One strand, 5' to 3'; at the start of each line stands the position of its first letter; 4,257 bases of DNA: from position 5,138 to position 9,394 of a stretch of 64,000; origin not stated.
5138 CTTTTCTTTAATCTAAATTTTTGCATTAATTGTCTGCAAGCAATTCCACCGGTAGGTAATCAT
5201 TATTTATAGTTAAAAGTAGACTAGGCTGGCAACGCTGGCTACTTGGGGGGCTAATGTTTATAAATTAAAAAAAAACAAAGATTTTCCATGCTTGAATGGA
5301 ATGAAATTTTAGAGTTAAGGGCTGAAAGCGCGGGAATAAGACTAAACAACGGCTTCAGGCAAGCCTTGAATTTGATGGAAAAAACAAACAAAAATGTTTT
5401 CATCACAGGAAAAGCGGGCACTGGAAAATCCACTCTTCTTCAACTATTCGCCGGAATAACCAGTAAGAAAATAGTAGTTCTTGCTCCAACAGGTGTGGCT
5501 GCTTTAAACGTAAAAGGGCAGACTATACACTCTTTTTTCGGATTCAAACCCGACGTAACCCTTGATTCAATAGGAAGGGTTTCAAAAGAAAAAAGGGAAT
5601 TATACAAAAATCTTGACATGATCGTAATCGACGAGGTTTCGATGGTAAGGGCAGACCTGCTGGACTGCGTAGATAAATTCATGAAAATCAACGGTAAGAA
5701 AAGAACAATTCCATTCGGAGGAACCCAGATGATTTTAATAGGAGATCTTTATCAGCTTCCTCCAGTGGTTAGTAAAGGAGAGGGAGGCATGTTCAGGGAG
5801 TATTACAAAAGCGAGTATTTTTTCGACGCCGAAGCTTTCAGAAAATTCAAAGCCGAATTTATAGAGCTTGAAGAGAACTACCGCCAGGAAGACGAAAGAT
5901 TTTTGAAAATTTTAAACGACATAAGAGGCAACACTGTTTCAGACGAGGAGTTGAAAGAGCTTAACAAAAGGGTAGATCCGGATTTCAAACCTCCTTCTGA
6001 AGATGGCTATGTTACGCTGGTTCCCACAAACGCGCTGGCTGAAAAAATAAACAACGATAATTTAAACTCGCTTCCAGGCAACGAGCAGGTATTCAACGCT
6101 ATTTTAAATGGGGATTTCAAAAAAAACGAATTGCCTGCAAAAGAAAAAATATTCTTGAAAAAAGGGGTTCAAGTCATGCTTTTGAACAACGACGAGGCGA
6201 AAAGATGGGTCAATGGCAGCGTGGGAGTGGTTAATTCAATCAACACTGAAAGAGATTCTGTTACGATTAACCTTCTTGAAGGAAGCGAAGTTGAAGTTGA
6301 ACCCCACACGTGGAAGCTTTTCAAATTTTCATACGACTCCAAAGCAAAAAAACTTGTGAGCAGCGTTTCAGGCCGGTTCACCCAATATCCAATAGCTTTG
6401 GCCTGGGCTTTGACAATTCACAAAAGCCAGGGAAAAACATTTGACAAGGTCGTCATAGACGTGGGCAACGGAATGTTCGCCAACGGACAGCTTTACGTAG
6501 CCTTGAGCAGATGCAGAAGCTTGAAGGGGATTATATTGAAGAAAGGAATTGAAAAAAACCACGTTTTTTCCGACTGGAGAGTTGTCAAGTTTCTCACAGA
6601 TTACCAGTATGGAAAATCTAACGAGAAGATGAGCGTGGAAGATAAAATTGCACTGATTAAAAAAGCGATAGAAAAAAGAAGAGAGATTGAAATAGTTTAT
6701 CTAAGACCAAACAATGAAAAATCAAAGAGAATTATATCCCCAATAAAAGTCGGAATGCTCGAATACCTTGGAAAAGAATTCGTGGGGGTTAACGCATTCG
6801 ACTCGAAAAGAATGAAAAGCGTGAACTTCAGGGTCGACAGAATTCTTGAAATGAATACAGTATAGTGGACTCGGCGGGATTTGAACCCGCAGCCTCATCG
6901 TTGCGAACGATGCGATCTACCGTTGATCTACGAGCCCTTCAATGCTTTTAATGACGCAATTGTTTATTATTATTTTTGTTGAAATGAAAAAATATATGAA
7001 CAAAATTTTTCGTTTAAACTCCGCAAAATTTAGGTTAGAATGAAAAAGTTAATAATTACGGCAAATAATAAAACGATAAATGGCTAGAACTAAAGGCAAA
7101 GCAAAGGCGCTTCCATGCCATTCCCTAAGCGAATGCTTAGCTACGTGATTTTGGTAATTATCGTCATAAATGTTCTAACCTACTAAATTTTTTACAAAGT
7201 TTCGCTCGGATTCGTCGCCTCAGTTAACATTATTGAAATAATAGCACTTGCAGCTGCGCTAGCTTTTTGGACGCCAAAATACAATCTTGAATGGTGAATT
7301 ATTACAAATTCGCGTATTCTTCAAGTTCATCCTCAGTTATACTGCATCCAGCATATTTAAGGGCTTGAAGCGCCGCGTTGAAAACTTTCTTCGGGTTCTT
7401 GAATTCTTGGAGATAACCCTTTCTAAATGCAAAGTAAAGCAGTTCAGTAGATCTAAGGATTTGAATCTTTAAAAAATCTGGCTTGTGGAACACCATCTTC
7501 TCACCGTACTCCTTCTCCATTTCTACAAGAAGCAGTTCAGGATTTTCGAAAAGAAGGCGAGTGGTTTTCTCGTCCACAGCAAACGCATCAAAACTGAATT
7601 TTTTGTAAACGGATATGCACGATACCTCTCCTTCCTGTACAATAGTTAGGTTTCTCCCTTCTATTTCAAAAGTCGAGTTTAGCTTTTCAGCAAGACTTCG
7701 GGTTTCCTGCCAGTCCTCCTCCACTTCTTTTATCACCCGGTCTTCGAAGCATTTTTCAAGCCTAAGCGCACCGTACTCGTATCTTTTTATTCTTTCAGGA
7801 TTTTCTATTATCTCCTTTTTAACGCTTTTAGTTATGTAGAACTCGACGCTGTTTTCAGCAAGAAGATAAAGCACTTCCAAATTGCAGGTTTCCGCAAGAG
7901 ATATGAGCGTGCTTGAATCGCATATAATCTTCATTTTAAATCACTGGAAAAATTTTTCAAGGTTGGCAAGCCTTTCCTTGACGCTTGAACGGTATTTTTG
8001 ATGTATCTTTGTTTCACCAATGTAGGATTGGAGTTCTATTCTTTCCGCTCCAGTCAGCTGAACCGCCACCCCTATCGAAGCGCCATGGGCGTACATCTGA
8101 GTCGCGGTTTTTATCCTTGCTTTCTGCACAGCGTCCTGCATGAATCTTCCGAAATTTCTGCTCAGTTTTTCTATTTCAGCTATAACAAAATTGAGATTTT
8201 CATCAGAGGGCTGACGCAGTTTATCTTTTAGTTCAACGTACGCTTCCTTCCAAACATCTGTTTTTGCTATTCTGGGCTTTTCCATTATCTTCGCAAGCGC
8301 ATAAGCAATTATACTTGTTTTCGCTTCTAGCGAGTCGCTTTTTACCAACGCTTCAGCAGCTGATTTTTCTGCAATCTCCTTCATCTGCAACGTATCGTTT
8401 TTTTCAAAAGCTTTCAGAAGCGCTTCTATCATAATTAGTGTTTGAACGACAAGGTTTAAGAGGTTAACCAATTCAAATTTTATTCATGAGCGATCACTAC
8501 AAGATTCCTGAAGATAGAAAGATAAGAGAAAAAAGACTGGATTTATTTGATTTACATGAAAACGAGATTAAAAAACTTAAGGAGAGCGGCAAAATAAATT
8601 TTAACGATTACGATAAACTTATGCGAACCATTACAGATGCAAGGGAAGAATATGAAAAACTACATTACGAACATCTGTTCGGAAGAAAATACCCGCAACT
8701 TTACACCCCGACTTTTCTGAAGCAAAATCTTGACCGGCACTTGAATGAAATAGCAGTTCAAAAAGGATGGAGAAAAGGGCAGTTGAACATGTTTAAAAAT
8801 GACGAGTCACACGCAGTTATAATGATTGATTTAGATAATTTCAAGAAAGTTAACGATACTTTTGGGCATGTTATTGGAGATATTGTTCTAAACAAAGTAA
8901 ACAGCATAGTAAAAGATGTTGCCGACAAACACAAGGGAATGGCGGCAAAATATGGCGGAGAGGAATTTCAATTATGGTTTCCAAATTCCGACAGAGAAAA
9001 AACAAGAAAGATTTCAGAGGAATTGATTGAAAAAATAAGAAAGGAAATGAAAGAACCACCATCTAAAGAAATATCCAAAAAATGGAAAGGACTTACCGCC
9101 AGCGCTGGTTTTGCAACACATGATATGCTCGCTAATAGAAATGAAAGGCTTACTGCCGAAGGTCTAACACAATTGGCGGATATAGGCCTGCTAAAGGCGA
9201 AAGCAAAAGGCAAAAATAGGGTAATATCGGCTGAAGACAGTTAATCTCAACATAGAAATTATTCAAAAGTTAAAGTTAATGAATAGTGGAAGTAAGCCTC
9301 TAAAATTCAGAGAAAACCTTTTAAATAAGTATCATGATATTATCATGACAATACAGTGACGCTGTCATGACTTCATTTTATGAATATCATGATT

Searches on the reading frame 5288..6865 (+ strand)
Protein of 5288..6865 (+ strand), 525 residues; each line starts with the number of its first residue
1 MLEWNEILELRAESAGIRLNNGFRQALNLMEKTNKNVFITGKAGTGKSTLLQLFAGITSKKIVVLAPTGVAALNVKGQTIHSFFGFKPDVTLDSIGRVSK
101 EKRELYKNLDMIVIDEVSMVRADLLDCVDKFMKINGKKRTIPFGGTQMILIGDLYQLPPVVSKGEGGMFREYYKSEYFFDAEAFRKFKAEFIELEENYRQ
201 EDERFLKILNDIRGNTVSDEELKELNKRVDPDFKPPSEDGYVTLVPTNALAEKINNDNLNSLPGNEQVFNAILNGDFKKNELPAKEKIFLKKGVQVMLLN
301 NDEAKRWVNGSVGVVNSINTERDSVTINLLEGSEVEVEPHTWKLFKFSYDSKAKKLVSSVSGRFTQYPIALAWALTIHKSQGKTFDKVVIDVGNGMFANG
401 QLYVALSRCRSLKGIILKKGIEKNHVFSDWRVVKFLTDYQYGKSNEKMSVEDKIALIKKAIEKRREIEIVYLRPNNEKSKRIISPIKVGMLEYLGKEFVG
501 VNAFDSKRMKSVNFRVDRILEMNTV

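Call 70: search_protein_families(library=pfam, proteins=[window:5288-6865:+], max_evalue=0.001)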
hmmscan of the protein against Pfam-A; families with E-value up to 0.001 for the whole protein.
window:5288-6865:+ (525 aa): 14 families
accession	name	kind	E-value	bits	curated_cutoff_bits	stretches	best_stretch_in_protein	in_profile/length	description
PF05970.20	PIF1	-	2e-30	106.5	25.9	1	29-206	17-206/223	PIF1-like helicase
PF13604.12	AAA_30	-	2.6e-14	53.8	27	1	20-225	3-180/191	AAA domain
PF13245.12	AAA_19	-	6e-14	52.8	25.1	1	31-160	8-132/134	AAA domain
PF02689.20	Herpes_Helicase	-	2.7e-10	39.3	27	1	366-417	724-776/808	Helicase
PF13479.12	AAA_24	-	1.8e-07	31.7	27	1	34-134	2-90/195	AAA domain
PF13538.12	UvrD_C_2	-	1.2e-06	28.8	27.4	1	371-410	1-46/52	UvrD-like helicase C-terminal domain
PF13280.12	WYL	-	2.7e-06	27.7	21.8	1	454-521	3-67/70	WYL domain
PF01443.25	Viral_helicase1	-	4.1e-06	27.2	21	0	334-411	153-222/228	Viral superfamily 1 RNA helicase core domain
PF00270.35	DEAD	-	3.4e-05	24.1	26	0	25-113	6-99/167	DEAD/DEAH box helicase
PF18335.7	SH3_13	-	5.3e-05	23.4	41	1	271-328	7-64/65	ATP-dependent RecD-like DNA helicase SH3 domain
PF00005.33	ABC_tran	-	0.00052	21.1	25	0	28-60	5-37/137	ABC transporter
PF13086.12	AAA_11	-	0.00055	20.2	27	0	142-161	233-254/257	AAA domain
PF25199.1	nSTAND_NTPase5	-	0.00074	19.8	34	0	28-52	35-59/145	Novel STAND NTPase 5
PF04851.21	ResIII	-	0.00077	19.8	22.5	0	24-118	13-109/164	Type III restriction enzyme, res subunit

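Call 93: find_encoding_contigs(protein=window:5288-6865:+, flank=10000, max_places=1)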
Protein window:5288-6865:+ (525 aa): 4 contigs read that carry it; 1 place shown.
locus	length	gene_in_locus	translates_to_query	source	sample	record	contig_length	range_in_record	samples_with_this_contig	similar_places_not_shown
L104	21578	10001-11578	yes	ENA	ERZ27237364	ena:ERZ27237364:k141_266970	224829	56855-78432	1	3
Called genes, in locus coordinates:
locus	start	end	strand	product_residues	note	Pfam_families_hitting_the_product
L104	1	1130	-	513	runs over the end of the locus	-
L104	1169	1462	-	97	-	PF04242:DUF424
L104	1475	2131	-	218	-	-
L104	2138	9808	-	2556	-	PF13620:CarboxypepD_reg (faint)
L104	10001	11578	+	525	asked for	PF02689:Herpes_Helicase (faint), PF05970:PIF1, PF13245:AAA_19, PF13479:AAA_24 (weak), PF13604:AAA_30, PF01443:Viral_helicase1 (faint), PF13538:UvrD_C_2 (weak), PF13280:WYL (weak)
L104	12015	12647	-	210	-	PF11848:DUF3368 (weak)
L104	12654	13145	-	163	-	-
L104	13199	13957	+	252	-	PF00990:GGDEF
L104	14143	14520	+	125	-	-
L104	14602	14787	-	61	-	-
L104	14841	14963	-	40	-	-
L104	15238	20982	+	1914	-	PF02369:Big_1 (weak), PF02368:Big_2, PF02369:Big_1, PF13620:CarboxypepD_reg, PF13715:CarbopepD_reg_2 (weak)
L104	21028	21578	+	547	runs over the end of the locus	PF13715:CarbopepD_reg_2 (faint), PF13620:CarboxypepD_reg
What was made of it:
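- Tried and rejected: The left flank held nothing relevant (call 93).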

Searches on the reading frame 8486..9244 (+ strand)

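Call 70: search_protein_families(library=pfam, proteins=[window:8486-9244:+], max_evalue=0.001)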
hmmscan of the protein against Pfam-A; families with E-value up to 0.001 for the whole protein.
window:8486-9244:+ (252 aa): 1 family
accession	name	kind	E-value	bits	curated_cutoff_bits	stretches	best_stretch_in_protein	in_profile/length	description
PF00990.26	GGDEF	-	3.6e-25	89.1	23.8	1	104-245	28-161/161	Diguanylate cyclase, GGDEF domain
